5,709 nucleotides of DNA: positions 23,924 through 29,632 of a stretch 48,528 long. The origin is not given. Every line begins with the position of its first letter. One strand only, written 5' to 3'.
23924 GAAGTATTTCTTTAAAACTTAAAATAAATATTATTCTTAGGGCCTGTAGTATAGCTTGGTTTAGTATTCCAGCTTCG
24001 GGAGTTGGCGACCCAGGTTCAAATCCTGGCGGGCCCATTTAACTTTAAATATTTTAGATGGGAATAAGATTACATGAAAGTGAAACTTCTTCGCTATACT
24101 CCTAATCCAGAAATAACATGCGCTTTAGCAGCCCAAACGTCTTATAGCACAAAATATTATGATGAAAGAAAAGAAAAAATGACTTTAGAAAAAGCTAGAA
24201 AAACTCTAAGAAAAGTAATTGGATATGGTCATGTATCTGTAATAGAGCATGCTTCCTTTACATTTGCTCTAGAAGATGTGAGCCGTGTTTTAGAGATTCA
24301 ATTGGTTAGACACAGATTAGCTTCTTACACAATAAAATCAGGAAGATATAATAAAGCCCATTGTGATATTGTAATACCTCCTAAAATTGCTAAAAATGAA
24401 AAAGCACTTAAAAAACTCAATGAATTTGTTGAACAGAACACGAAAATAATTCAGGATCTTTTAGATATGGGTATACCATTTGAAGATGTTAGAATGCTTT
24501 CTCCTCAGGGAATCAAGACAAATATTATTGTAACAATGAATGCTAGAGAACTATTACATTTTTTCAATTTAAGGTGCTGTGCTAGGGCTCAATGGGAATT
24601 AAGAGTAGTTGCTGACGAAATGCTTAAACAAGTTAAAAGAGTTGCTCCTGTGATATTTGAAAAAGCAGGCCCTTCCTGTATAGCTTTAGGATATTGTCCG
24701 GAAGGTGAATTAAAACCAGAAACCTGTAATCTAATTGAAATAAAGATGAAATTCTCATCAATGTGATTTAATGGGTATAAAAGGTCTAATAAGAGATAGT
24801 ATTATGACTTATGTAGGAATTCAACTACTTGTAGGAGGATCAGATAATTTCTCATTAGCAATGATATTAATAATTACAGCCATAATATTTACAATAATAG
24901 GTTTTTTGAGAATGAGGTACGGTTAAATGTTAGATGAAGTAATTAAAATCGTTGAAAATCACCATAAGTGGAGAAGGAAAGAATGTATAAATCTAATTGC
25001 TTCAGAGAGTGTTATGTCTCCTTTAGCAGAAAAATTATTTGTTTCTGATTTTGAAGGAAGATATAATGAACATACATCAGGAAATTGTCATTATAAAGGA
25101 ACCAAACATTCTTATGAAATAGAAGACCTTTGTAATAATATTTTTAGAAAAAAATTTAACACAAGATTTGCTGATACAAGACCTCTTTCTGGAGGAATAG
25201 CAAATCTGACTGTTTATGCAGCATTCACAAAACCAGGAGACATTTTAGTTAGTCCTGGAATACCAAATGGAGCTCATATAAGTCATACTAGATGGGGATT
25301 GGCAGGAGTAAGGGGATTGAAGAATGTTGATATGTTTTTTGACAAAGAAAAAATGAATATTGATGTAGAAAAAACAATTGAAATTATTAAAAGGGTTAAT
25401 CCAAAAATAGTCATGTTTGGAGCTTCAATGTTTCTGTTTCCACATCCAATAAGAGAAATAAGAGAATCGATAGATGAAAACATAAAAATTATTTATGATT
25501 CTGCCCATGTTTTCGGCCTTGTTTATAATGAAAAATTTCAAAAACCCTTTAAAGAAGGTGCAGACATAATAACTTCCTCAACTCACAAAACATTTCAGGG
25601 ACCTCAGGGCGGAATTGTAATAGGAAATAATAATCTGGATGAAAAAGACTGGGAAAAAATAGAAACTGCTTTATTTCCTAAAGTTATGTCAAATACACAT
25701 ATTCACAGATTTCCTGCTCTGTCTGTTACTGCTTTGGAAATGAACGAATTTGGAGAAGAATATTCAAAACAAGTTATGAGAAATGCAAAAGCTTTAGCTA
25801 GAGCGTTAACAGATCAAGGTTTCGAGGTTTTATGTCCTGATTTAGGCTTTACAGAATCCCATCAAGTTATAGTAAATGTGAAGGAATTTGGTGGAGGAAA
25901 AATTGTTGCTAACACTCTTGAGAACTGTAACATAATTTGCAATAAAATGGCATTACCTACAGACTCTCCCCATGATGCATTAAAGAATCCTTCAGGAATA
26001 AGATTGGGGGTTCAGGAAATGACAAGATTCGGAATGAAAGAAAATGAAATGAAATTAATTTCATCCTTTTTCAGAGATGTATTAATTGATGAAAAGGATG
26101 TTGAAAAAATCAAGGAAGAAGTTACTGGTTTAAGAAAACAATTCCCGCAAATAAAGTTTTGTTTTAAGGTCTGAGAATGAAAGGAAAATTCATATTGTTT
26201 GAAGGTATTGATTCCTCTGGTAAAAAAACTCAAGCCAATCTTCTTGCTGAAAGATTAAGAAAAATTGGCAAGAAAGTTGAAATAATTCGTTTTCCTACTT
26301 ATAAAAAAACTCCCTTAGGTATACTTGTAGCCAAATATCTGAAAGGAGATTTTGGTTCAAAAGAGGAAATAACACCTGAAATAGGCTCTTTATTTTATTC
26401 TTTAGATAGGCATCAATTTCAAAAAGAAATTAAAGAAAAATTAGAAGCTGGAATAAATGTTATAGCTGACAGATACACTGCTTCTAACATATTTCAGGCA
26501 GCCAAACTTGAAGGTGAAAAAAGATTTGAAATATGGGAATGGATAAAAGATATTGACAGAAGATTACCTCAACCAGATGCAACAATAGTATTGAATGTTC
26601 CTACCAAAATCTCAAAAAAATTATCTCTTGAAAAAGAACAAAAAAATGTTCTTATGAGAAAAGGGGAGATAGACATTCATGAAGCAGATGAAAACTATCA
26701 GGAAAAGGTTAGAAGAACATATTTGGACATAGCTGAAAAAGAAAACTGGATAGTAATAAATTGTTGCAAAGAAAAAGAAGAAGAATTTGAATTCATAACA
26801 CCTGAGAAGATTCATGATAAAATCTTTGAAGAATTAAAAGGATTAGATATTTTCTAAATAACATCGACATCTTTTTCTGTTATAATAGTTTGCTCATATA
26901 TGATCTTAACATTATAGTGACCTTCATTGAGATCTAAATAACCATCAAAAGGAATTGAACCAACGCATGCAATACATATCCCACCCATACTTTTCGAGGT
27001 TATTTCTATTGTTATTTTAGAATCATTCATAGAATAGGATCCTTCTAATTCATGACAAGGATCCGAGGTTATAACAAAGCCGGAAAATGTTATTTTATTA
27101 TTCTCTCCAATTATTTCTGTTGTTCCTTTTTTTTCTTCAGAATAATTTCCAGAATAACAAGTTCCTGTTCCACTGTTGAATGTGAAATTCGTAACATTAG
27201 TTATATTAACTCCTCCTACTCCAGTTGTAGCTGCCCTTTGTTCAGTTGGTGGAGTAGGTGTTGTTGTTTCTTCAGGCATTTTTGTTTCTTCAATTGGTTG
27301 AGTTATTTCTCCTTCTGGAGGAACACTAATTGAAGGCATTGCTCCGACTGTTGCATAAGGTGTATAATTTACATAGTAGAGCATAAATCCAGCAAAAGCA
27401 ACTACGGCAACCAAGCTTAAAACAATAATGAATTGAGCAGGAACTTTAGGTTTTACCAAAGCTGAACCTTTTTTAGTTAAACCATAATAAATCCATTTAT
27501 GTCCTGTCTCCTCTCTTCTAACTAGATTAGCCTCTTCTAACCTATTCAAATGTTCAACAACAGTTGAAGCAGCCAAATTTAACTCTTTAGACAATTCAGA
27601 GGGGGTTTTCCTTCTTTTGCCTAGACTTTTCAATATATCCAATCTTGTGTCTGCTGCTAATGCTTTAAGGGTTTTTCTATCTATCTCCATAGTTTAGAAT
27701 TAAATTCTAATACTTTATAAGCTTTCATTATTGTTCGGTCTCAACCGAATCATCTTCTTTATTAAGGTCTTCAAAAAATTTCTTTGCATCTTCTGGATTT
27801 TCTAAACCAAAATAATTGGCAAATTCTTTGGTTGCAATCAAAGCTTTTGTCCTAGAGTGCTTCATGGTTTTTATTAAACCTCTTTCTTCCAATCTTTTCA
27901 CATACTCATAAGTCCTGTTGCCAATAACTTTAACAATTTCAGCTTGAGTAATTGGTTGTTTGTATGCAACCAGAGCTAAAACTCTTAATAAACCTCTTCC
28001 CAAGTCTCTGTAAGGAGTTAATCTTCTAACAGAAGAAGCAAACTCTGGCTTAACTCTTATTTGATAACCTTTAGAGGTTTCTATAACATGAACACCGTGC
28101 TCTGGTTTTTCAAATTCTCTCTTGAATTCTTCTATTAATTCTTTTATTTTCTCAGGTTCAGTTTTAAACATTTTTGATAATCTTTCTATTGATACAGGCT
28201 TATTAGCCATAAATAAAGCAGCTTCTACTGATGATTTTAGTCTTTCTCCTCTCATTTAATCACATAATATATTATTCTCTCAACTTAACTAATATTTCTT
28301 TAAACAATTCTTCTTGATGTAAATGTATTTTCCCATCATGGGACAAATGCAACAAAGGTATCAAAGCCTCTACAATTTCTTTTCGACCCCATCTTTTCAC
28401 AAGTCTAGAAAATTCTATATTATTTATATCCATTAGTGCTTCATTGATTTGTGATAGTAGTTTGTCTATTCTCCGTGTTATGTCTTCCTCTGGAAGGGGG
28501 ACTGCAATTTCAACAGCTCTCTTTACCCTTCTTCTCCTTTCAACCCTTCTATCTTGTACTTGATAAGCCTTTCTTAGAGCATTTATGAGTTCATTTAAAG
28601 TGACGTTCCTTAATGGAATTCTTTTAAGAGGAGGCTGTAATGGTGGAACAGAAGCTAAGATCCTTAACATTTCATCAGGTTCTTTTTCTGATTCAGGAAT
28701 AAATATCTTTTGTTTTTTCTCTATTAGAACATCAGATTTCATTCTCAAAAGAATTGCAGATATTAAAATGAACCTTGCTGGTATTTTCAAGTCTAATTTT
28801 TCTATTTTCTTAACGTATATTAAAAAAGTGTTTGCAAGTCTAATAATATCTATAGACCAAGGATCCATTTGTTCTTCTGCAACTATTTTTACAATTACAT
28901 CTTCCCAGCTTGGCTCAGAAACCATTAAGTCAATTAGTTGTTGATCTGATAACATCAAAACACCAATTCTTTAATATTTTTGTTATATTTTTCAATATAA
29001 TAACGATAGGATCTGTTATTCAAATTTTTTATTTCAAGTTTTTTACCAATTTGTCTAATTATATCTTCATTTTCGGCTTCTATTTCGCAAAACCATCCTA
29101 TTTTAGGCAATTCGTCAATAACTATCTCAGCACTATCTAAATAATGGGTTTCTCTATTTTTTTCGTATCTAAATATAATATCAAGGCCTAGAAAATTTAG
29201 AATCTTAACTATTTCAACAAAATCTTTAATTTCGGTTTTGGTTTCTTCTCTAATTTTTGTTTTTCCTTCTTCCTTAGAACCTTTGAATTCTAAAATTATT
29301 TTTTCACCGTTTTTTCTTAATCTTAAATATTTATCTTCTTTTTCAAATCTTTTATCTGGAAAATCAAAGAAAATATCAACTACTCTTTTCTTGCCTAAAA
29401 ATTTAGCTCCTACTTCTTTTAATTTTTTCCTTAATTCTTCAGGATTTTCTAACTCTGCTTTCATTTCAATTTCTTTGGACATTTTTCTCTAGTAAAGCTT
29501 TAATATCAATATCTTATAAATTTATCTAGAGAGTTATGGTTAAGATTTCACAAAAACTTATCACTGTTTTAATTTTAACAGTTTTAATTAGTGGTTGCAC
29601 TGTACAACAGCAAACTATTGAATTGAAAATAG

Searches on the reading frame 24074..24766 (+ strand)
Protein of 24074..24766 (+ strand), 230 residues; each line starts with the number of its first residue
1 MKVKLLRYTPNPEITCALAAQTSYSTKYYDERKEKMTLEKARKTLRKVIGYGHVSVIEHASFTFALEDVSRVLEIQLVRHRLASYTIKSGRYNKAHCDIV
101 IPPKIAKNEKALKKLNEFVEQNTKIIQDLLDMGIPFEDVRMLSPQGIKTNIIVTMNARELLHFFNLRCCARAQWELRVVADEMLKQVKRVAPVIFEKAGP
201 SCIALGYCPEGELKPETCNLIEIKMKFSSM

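Call 47: search_protein_families(library=pfam, proteins=[window:24074-24766:+], max_evalue=0.001)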
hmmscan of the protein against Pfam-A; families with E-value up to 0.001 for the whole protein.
window:24074-24766:+ (230 aa): 1 family
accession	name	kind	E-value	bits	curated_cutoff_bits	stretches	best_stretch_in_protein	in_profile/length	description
PF02511.20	Thy1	-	1.2e-62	211.5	24.8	1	4-193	1-191/191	Thymidylate synthase complementing protein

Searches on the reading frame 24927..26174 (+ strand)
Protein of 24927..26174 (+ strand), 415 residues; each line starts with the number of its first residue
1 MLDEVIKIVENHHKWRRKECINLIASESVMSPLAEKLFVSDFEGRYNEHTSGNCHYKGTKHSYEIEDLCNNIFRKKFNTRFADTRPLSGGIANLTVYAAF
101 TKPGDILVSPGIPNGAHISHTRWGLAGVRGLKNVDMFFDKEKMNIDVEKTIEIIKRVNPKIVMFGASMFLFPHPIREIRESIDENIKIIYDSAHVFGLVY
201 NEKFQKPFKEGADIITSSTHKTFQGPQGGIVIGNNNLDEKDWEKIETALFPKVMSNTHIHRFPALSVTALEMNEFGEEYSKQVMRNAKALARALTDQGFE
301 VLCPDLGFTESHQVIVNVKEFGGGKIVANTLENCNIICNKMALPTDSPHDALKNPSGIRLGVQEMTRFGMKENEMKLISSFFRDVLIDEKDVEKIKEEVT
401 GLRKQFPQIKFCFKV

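Call 47: search_protein_families(library=pfam, proteins=[window:24927-26174:+], max_evalue=0.001)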
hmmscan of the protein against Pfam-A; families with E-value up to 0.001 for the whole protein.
window:24927-26174:+ (415 aa): 2 families
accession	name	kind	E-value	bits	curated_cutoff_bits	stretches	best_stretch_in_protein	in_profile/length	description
PF00464.25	SHMT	-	2.6e-57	194.7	27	1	4-381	7-398/399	Serine hydroxymethyltransferase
PF03841.19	SelA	-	4.2e-05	23.2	22.8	1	196-240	188-232/367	L-seryl-tRNA selenium transferase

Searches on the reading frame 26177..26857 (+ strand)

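Call 47: search_protein_families(library=pfam, proteins=[window:26177-26857:+], max_evalue=0.001)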
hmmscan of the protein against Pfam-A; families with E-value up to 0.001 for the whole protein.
window:26177-26857:+ (226 aa): 1 family
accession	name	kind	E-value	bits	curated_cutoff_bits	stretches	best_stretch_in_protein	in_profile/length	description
PF02223.23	Thymidylate_kin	-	2.8e-25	89.5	27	1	8-202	1-180/185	Thymidylate kinase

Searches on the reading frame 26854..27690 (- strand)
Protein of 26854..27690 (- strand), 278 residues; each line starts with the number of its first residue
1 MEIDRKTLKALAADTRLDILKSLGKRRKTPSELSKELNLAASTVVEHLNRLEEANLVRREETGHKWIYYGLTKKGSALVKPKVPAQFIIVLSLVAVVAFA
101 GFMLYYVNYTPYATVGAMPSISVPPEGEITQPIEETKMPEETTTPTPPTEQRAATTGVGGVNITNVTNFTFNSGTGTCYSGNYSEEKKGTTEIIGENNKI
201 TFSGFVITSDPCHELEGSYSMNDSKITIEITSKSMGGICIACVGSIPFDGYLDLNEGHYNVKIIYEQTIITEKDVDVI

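Call 47: search_protein_families(library=pfam, proteins=[window:26854-27690:-], max_evalue=0.001)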
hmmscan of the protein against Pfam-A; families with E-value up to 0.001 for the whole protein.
window:26854-27690:- (278 aa): 13 families
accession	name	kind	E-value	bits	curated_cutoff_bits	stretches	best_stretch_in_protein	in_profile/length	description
PF01022.26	HTH_5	-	6.3e-12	45.6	22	1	15-58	3-46/47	Bacterial regulatory protein, arsR family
PF12840.13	HTH_20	-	4.6e-10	39.8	27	1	11-59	1-50/51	Helix-turn-helix domain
PF13412.12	HTH_24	-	1.2e-06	28.5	21.9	1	14-58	3-48/48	Winged helix-turn-helix DNA-binding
PF12802.13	MarR_2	-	1.7e-06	28.5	27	1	19-63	10-56/61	MarR family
PF14947.12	HTH_45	-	4.8e-06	26.9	25.5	1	17-80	9-67/77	Winged helix-turn-helix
PF25213.1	HVO_A0261_N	-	8.5e-06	26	35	1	13-77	10-69/86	HVO_A0261 N-terminal domain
PF09339.16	HTH_IclR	-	2e-05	24.7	22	1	17-60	6-51/52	IclR helix-turn-helix domain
PF01047.28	MarR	-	2.3e-05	24.6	24.6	1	27-60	17-50/59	MarR family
PF13463.12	HTH_27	-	4.1e-05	24.2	22.2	1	19-75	8-68/68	Winged helix DNA-binding domain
PF03965.22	Penicillinase_R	-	0.00016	22.4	22.6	1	31-75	25-69/115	Penicillinase repressor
PF01325.25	Fe_dep_repress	-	0.00023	21.8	26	1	29-62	24-57/60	Iron dependent repressor, N-terminal DNA binding domain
PF01978.25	TrmB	-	0.00024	21.3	25.6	1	25-68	20-62/68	Sugar-specific transcriptional regulator TrmB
PF24270.1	HTH_Cmi2_C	-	0.00041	21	27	1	16-63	75-124/125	Cmi2, C-terminal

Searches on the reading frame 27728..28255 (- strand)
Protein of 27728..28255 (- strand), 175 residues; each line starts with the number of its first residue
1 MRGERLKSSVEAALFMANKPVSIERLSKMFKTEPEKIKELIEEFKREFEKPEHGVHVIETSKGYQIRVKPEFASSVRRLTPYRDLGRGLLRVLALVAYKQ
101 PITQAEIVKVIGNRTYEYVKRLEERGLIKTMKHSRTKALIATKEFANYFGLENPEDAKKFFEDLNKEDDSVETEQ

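Call 49: search_protein_families(library=pfam, proteins=[window:27728-28255:-], max_evalue=0.001)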
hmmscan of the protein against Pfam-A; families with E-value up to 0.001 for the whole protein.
window:27728-28255:- (175 aa): 1 family
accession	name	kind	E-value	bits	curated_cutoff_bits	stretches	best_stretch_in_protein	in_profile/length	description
PF04079.22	SMC_ScpB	-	1.6e-39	135.5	27.4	1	9-156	2-156/160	Segregation and condensation complex subunit ScpB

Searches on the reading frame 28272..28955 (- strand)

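Call 49: search_protein_families(library=pfam, proteins=[window:28272-28955:-], max_evalue=0.001)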
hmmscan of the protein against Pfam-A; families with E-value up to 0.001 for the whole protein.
window:28272-28955:- (227 aa): 1 family
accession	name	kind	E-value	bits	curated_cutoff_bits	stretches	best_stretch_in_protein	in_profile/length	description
PF02616.19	SMC_ScpA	-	1.1e-13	52.1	24.6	2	25-83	2-61/232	Segregation and condensation protein ScpA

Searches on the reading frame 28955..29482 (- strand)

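Call 49: search_protein_families(library=pfam, proteins=[window:28955-29482:-], max_evalue=0.001)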
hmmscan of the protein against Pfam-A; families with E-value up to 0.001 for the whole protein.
window:28955-29482:- (175 aa): 1 family
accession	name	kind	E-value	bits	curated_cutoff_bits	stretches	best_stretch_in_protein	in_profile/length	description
PF01928.26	CYTH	-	4.8e-22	79.1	23.2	1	3-148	2-159/179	CYTH domain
